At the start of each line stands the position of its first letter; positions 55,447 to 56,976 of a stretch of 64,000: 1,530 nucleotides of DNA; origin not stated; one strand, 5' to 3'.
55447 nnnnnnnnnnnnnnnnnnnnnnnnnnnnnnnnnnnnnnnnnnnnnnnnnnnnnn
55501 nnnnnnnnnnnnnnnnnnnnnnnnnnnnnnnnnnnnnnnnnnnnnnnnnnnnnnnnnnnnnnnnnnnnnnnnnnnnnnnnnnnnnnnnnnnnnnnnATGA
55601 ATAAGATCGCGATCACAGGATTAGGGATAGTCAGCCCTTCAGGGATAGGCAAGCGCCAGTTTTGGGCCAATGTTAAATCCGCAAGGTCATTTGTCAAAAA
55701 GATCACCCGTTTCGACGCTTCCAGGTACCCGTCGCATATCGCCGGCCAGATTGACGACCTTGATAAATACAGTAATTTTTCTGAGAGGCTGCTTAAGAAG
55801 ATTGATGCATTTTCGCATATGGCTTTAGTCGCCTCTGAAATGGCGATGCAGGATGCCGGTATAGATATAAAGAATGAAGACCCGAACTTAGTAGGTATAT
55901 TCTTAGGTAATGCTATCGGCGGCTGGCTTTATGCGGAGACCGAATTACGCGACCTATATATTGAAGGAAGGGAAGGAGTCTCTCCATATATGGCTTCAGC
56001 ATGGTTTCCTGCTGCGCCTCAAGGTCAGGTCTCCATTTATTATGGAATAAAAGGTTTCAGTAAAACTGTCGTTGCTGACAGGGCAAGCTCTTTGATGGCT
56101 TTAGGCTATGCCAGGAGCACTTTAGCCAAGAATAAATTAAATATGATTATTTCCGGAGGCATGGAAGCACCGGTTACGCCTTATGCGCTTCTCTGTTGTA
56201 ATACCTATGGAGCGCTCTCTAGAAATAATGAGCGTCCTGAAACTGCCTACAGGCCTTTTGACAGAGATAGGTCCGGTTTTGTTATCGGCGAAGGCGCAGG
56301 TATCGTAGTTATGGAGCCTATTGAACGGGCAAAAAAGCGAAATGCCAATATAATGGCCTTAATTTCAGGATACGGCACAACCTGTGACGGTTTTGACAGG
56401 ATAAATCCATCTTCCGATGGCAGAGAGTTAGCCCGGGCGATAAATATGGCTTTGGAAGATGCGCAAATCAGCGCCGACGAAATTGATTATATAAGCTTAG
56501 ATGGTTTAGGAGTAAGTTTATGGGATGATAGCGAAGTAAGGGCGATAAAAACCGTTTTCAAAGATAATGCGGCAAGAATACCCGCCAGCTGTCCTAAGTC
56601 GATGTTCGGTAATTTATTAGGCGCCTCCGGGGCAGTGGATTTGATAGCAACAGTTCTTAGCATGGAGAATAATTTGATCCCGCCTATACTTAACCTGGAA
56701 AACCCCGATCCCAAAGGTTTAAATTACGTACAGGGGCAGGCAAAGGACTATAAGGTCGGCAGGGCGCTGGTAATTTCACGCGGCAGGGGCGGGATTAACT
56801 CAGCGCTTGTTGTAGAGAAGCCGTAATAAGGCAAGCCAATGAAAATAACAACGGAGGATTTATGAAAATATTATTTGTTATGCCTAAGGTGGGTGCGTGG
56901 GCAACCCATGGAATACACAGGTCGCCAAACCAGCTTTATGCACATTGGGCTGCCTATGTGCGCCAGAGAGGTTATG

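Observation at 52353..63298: Compact tetracenomycin-like type II polyketide synthase cluster in a low-GC, non-actinomycete-looking genome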

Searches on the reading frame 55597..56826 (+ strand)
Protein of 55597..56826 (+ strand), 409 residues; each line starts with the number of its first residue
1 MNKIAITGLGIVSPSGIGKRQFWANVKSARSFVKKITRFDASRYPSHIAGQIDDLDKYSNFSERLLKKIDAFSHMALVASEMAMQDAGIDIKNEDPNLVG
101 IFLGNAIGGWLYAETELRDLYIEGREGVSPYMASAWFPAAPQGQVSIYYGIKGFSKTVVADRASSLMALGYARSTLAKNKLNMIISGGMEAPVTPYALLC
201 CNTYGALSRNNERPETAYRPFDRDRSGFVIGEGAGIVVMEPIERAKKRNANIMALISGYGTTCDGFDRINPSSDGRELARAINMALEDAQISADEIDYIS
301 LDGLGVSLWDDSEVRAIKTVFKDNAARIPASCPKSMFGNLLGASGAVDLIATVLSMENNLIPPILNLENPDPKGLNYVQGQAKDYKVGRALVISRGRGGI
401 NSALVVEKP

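Call 3: search_protein_families(library=pfam, proteins=[window:55597-56826:+], max_evalue=0.01)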
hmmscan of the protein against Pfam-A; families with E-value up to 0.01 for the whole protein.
window:55597-56826:+ (409 aa): 2 families
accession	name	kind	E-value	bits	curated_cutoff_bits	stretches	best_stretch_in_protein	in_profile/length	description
PF00109.32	ketoacyl-synt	-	1.3e-43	149.9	20.8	1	2-244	2-251/252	Beta-ketoacyl synthase, N-terminal domain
PF02801.28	Ketoacyl-synt_C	-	2.9e-27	95.5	20.8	1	253-368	1-119/119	Beta-ketoacyl synthase, C-terminal domain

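Call 5: search_protein_families(library=ncbifam, proteins=[window:55597-56826:+], max_evalue=0.01)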
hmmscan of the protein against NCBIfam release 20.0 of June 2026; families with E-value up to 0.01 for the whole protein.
window:55597-56826:+ (409 aa): 20 families
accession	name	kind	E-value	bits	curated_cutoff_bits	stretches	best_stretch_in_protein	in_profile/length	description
TIGR03150.1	fabF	equivalog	1e-112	376.8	493.75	1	3-406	2-406/407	beta-ketoacyl-ACP synthase II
NF005589.0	PRK07314.1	subfamily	1.8e-109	366.2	387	1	2-408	4-411/413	beta-ketoacyl-ACP synthase II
NF004970.0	PRK06333.1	subfamily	3.7e-90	302.8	525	1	2-407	4-420/424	beta-ketoacyl-ACP synthase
NF006274.0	PRK08439.1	equivalog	3.2e-75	253.5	621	1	1-408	1-405/406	beta-ketoacyl-ACP synthase II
NF006434.0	PRK08722.1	equivalog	1.5e-72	244.7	759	1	3-408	5-413/414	beta-ketoacyl-ACP synthase II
NF005076.0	PRK06501.1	equivalog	2.1e-67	227.9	629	2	145-407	158-421/425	beta-ketoacyl-ACP synthase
NF005490.0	PRK07103.1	equivalog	7.4e-67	226.2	445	1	1-408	3-412/414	polyketide beta-ketoacyl:acyl carrier protein synthase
NF005935.0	PRK07967.1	equivalog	9.3e-62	209.2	630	1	1-408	1-403/406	beta-ketoacyl-ACP synthase I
NF006587.0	PRK09116.1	equivalog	1.4e-60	205.2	470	1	2-408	2-406/408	beta-ketoacyl-ACP synthase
NF005916.1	PRK07910.1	equivalog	2.3e-54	184.9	560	1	4-406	14-415/418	KasA/KasB family beta-ketoacyl-ACP synthase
NF004618.0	PRK05952.1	equivalog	5.1e-49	167.2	455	1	3-408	3-382/384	beta-ketoacyl-ACP synthase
NF058662.1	cispenta_AmcF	equivalog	5.7e-43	147.3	325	1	169-407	136-368/369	cispentacin biosynthesis acyltransferase subunit AmcF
NF006618.0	PRK09185.1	subfamily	4.5e-39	134.6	407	1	1-407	2-391/394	beta-ketoacyl-ACP synthase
NF045894.1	PKS_plus_SDR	equivalog_domain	4e-29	100.9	1740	1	63-373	81-382/1515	type I polyketide synthase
NF040607.1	mycolic_Pks13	equivalog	2.3e-27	94.9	2100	1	60-372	176-480/1680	polyketide synthase Pks13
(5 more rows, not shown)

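Call 8: search_solved_structures(query=window:55597-56826:+, max_evalue=1e-20)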
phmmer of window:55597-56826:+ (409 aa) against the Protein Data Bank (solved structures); distinct sequences matched with E-value up to 1e-20: 88 (the best 60 are shown).
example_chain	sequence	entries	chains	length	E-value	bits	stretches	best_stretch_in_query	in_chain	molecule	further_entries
5sxo_A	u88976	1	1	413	6.3e-88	298.6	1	3-407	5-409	3-oxoacyl-[acyl-carrier-protein] synthase 2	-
3o04_A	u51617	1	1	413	2.2e-87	296.8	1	3-407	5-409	beta-keto-acyl carrier protein synthase II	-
1j3n_A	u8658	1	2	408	6.5e-83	282.1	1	1-406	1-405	3-oxoacyl-(acyl-carrier protein) synthase II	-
4ls5_A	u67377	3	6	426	1.5e-80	274.3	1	3-408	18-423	3-oxoacyl-[acyl-carrier-protein] synthase 2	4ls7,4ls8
4ls6_A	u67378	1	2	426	5.1e-80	272.5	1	3-408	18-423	3-oxoacyl-[acyl-carrier-protein] synthase 2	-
4r8e_A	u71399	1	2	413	3.2e-75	256.7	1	3-408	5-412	3-oxoacyl-[acyl-carrier-protein] synthase 2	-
2gqd_A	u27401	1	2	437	7.2e-75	255.6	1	3-408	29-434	3-oxoacyl-[acyl-carrier-protein] synthase 2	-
1e5m_A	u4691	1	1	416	1.2e-74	254.8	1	3-407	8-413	BETA KETOACYL ACYL CARRIER PROTEIN SYNTHASE II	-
2gfv_A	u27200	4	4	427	4.9e-74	252.8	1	3-408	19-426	3-oxoacyl-[acyl-carrier-protein] synthase 2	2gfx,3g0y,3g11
9lpl_A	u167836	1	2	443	5.5e-74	252.7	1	3-408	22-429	3-oxoacyl-[acyl-carrier-protein] synthase 2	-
3hnz_A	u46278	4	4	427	1e-73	251.8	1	3-408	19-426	3-oxoacyl-[acyl-carrier-protein] synthase 2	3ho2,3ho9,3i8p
6okg_A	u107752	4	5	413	1.3e-73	251.4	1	3-408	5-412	3-oxoacyl-[acyl-carrier-protein] synthase 2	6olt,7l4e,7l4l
1b3n_A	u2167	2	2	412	1.3e-73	251.4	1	3-408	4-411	PROTEIN (KETOACYL ACYL CARRIER PROTEIN SYNTHASE 2) | BETA-KETOACYL ACP SYNTHASE II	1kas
2gfw_A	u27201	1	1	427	1.5e-73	251.2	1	3-408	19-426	3-oxoacyl-[acyl-carrier-protein] synthase 2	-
2gfy_A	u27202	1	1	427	1.1e-72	248.4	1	3-408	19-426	3-oxoacyl-[acyl-carrier-protein] synthase 2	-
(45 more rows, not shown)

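Call 9: find_homologous_proteins(query=window:55597-56826:+, max_evalue=1e-30)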
Query window:55597-56826:+ (409 aa): 7901 proteins with E <= 1e-30 among 8000 candidates; the best 120 are listed.
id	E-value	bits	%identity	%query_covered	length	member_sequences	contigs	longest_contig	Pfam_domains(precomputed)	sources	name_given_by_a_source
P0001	9.5e-270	912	100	100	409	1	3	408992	PF00109.33,PF02801.29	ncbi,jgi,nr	ncbi:MAG: beta-ketoacyl-[acyl-carrier-protein] synthase family protein [Candidatus Omnitrophota bact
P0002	7.0e-236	801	86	100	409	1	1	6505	PF00109.33,PF02801.29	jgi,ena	-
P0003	2.7e-229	779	82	100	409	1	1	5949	PF00109.33,PF02801.29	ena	-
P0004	1.6e-223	760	81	100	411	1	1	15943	PF00109.33,PF02801.29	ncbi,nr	ncbi:MAG: beta-ketoacyl-[acyl-carrier-protein] synthase family protein [Candidatus Omnitrophica bact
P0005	2.6e-223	759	80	100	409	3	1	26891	PF00109.33,PF02801.29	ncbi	-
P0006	8.1e-223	758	80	100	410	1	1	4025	PF00109.33,PF02801.29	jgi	-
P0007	1.2e-222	757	79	100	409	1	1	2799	PF00109.33,PF02801.29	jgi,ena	-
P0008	1.6e-222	757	81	100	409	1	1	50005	PF00109.33,PF02801.29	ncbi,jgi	jgi:3-oxoacyl-(acyl-carrier-protein) synthase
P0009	2.2e-222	756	80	100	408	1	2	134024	PF00109.33,PF02801.29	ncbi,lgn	-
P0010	3.3e-222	756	80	100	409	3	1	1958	PF00109.33,PF02801.29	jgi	-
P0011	3.7e-222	755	81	100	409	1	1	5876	PF00109.33,PF02801.29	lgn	-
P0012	8.0e-222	754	80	100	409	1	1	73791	PF00109.33,PF02801.29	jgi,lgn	jgi:3-oxoacyl-(acyl-carrier-protein) synthase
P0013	8.3e-222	754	81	100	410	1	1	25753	PF00109.33,PF02801.29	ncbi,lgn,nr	ncbi:MAG: beta-ketoacyl-[acyl-carrier-protein] synthase family protein [Candidatus Omnitrophica bact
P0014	8.9e-222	754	80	100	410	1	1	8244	PF00109.33,PF02801.29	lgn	-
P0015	1.2e-221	754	80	100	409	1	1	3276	PF00109.33,PF02801.29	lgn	-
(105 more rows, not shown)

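Call 36: search_protein_representatives(protein=window:55597-56826:+)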
Query: 409 residues. Proteins with E-value up to 0.001 (for the whole library): 66853; up to 1e-10: 42966; up to 1e-30: 7500. The best 150 are listed.
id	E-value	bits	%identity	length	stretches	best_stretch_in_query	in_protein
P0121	4.7e-151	519.6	58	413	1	3-408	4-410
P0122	1.2e-130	452.4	34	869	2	2-405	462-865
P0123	5.0e-121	420.8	28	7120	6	3-409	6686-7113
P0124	4.3e-117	407.8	28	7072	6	50-373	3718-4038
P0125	6.3e-116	404.0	71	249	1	1-249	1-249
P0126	9.5e-114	396.8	27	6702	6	3-373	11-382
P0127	1.3e-109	383.2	28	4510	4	4-372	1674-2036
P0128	1.2e-107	376.7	29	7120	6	1-373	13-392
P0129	1.3e-107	376.6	28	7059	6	57-370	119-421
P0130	1.9e-107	376.1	32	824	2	2-406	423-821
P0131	7.6e-106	370.8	43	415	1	3-408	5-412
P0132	1.1e-104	366.9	46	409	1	4-408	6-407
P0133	4.3e-104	365.0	43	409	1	2-408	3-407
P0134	3.3e-102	358.8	26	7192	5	47-381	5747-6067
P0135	2.2e-101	356.1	28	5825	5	3-374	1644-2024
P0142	3.4e-96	339.0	42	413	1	3-406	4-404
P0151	2.7e-94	332.7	42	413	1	3-407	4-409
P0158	4.6e-93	328.7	39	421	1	1-406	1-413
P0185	4.5e-87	309.0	42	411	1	3-408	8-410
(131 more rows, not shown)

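Call 37: list_cluster_members(proteins=[P0121, P0131, P0132, P0133, P0142, P0151, P0122, P0130, P0158, P0185])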
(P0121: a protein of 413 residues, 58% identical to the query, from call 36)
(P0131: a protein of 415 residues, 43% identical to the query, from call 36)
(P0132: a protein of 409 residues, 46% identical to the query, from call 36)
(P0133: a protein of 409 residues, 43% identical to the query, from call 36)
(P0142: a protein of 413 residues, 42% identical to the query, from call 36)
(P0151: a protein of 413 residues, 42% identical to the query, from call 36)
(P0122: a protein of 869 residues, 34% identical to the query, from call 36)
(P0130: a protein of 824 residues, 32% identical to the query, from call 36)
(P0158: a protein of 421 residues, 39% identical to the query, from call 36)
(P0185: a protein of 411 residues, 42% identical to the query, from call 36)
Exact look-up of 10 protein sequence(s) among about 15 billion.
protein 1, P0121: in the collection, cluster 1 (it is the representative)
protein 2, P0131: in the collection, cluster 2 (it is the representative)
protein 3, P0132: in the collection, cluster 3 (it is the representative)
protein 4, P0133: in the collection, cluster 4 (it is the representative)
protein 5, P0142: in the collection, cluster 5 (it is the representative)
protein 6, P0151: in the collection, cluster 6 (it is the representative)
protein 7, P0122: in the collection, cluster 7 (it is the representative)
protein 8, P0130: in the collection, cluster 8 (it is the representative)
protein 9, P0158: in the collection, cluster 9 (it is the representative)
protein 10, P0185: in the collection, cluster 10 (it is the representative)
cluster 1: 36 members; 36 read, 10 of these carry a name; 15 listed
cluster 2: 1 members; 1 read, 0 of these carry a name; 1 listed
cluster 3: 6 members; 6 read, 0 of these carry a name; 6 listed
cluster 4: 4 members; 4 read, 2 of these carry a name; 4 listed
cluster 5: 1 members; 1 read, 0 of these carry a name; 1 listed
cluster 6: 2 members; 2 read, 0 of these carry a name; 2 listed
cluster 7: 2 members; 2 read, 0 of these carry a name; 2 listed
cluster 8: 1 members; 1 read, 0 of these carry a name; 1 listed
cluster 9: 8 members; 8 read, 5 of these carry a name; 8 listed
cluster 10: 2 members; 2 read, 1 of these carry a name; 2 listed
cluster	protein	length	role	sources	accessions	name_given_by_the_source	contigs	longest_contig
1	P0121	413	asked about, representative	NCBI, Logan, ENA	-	-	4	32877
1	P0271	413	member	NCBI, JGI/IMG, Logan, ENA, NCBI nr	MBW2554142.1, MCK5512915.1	MAG: beta-ketoacyl-[acyl-carrier-protein] synthase family protein [Deltaproteobacteria ... | beta-ketoacyl-[acyl-carrier-protein] synthase family protein [Deltaproteobacteria ...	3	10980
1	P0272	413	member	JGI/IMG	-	3-oxoacyl-(acyl-carrier-protein) synthase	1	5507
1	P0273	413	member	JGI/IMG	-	3-oxoacyl-(acyl-carrier-protein) synthase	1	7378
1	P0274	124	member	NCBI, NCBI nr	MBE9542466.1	MAG: beta-ketoacyl-[acyl-carrier-protein] synthase II, partial [Proteobacteria bacterium] | beta-ketoacyl-[acyl-carrier-protein] synthase II [Pseudomonadota bacterium]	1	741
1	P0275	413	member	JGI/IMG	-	3-oxoacyl-(acyl-carrier-protein) synthase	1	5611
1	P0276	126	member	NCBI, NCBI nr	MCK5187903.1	MAG: beta-ketoacyl-[acyl-carrier-protein] synthase II, partial [Deltaproteobacteria ... | beta-ketoacyl-[acyl-carrier-protein] synthase II [Deltaproteobacteria bacterium]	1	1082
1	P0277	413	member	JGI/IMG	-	3-oxoacyl-(acyl-carrier-protein) synthase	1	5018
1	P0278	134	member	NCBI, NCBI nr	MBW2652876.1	MAG: beta-ketoacyl-[acyl-carrier-protein] synthase II, partial [Deltaproteobacteria ... | beta-ketoacyl-[acyl-carrier-protein] synthase II [Deltaproteobacteria bacterium]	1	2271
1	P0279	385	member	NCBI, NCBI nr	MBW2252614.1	MAG: beta-ketoacyl-[acyl-carrier-protein] synthase family protein, partial ... | beta-ketoacyl-[acyl-carrier-protein] synthase family protein [Deltaproteobacteria ...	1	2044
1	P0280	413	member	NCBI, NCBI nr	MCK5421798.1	MAG: beta-ketoacyl-[acyl-carrier-protein] synthase family protein [Deltaproteobacteria ... | beta-ketoacyl-[acyl-carrier-protein] synthase family protein [Deltaproteobacteria ...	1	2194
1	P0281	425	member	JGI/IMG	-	-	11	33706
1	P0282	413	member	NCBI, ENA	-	-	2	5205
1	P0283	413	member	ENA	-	-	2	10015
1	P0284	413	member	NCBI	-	-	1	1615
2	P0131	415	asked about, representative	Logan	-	-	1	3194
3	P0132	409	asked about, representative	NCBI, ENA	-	-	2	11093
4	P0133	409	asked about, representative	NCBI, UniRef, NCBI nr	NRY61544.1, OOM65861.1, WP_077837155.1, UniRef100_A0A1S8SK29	beta-ketoacyl-[acyl-carrier-protein] synthase family protein [Clostridium beijerinckii] | 3-oxoacyl-[acyl-carrier-protein] synthase 2 n=1 Tax=Clostridium beijerinckii TaxID=1520 ... | beta-ketoacyl synthase N-terminal-like domain-containing protein [Clostridium ...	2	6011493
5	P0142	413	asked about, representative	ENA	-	-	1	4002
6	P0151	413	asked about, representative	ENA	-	-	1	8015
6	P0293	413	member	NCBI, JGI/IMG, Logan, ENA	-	-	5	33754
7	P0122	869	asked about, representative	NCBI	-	-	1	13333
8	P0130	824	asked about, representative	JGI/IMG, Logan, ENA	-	-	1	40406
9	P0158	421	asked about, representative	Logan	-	-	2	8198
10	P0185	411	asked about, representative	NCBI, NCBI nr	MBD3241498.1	MAG: hypothetical protein GF331_12990 [Chitinivibrionales bacterium] | hypothetical protein [Chitinivibrionales bacterium]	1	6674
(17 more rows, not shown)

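Call 38: find_encoding_contigs(protein=P0121, flank=10000, max_places=3)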
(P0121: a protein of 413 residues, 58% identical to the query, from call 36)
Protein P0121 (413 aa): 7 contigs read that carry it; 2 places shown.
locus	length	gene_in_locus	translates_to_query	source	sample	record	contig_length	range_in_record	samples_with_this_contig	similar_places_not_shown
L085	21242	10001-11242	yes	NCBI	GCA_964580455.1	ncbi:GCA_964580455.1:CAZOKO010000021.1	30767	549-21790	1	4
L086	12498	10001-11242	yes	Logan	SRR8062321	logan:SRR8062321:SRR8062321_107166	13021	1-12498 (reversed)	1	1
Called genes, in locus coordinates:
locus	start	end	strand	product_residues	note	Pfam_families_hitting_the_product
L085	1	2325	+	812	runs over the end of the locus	PF03176:MMPL, PF02460:Patched, PF12349:Sterol-sensing, PF03176:MMPL, PF02355:SecD_SecF_C (weak)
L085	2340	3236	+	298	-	PF07044:DUF1329, PF17131:TP_0789-like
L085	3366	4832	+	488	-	PF02310:B12-binding, PF04055:Radical_SAM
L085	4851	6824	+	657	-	PF02730:AFOR_N, PF01314:AFOR_C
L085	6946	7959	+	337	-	PF00070:Pyr_redox (faint), PF01210:NAD_Gly3P_dh_N (weak), PF02558:ApbA, PF03807:F420_oxidored (weak), PF07992:Pyr_redox_2 (weak), PF08546:ApbA_C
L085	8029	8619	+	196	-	-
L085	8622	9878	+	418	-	PF00109:ketoacyl-synt, PF02801:Ketoacyl-synt_C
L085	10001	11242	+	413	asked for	PF00109:ketoacyl-synt, PF02801:Ketoacyl-synt_C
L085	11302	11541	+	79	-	PF00550:PP-binding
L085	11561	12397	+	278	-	PF04199:Cyclase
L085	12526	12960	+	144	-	PF10604:Polyketide_cyc2, PF03364:Polyketide_cyc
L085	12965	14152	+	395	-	PF07690:MFS_1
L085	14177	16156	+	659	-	PF02730:AFOR_N, PF01314:AFOR_C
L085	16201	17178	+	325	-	PF04909:Amidohydro_2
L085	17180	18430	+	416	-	PF01266:DAO, PF01593:Amino_oxidase, PF07992:Pyr_redox_2 (faint), PF13450:NAD_binding_8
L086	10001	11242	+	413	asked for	PF00109:ketoacyl-synt, PF02801:Ketoacyl-synt_C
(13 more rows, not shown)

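Call 39: find_encoding_contigs(protein=P0133, flank=10000, max_places=1)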
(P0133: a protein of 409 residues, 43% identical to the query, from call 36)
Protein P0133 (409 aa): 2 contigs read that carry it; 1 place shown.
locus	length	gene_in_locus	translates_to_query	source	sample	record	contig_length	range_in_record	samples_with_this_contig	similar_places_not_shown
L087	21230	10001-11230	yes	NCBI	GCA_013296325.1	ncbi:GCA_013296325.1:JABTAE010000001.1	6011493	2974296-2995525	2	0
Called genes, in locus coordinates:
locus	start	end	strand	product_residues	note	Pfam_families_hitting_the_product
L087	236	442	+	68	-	-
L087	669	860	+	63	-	-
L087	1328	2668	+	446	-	PF04101:Glyco_tran_28_C (weak), PF06722:EryCIII-like_C, PF00201:UDPGT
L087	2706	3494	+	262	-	PF00440:TetR_N, PF14246:TetR_C_7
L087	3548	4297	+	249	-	PF00072:Response_reg, PF04397:LytTR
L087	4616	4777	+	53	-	PF13936:HTH_38 (weak)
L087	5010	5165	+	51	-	-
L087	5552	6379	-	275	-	PF13546:DDE_5 (faint)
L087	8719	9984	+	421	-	PF00109:ketoacyl-synt, PF02801:Ketoacyl-synt_C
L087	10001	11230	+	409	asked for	PF00109:ketoacyl-synt, PF00108:Thiolase_N (faint), PF02801:Ketoacyl-synt_C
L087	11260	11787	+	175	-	-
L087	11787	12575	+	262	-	PF04199:Cyclase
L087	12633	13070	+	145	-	PF03364:Polyketide_cyc (weak)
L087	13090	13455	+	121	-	PF01648:ACPS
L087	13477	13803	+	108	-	PF02627:CMD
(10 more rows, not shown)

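Call 40: find_encoding_contigs(protein=P0132, flank=10000, max_places=1)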
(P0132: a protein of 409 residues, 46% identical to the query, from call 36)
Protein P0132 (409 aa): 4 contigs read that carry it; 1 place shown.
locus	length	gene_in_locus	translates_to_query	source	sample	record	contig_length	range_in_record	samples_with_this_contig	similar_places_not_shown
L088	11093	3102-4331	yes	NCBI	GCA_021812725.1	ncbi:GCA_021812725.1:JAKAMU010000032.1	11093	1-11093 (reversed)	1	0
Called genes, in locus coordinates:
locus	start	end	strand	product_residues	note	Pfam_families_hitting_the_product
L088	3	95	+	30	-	?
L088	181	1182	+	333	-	PF00070:Pyr_redox (faint), PF02558:ApbA, PF03807:F420_oxidored (weak), PF08546:ApbA_C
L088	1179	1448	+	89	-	-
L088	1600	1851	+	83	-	-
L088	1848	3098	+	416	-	PF00109:ketoacyl-synt, PF02801:Ketoacyl-synt_C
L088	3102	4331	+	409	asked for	PF00109:ketoacyl-synt, PF02801:Ketoacyl-synt_C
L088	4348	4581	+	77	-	PF00550:PP-binding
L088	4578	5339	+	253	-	PF04199:Cyclase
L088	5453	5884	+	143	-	PF10604:Polyketide_cyc2, PF03364:Polyketide_cyc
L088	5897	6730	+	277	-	PF03358:FMN_red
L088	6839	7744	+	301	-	PF04909:Amidohydro_2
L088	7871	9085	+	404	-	PF01266:DAO (weak), PF01593:Amino_oxidase, PF07992:Pyr_redox_2 (faint), PF13450:NAD_binding_8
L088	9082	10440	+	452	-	PF00890:FAD_binding_2 (weak), PF00996:GDI (faint), PF01593:Amino_oxidase, PF07992:Pyr_redox_2 (faint), PF12831:FAD_oxidored (faint), PF13450:NAD_binding_8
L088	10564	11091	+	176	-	?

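Call 41: find_encoding_contigs(protein=P0293, flank=10000, max_places=1)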
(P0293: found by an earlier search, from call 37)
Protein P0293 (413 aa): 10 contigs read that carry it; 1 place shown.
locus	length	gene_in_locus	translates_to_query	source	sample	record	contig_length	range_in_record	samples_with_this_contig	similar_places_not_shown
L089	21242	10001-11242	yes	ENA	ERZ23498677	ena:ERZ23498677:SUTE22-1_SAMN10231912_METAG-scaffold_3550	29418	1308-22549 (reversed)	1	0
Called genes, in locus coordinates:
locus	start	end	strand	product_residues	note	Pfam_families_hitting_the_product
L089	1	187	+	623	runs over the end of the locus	PF00069:Pkinase, PF07714:PK_Tyr_Ser-Thr, PF03109:ABC1 (weak)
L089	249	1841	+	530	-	PF00226:DnaJ (weak), PF07719:TPR_2 (faint), PF13428:TPR_14 (faint), PF14559:TPR_19 (faint)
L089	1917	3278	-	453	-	PF03109:ABC1, PF01636:APH (faint)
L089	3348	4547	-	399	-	PF07690:MFS_1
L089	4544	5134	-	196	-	PF16036:Chalcone_3, PF16035:Chalcone_2 (faint)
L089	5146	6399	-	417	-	PF26686:DUF8575 (weak)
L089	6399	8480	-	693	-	-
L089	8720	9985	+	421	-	PF00109:ketoacyl-synt, PF02801:Ketoacyl-synt_C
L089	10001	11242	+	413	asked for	PF00109:ketoacyl-synt, PF02801:Ketoacyl-synt_C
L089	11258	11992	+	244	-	PF17131:TP_0789-like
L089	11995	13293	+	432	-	-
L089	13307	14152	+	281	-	PF04199:Cyclase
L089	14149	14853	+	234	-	PF12973:Cupin_7 (weak), PF00190:Cupin_1 (weak), PF02311:AraC_binding (weak), PF07883:Cupin_2, PF00550:PP-binding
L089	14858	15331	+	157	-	-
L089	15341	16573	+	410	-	PF12704:MacB_PCD, PF02687:FtsX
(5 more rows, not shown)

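Call 65: find_encoding_contigs(protein=P0001, flank=10000, max_places=2)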
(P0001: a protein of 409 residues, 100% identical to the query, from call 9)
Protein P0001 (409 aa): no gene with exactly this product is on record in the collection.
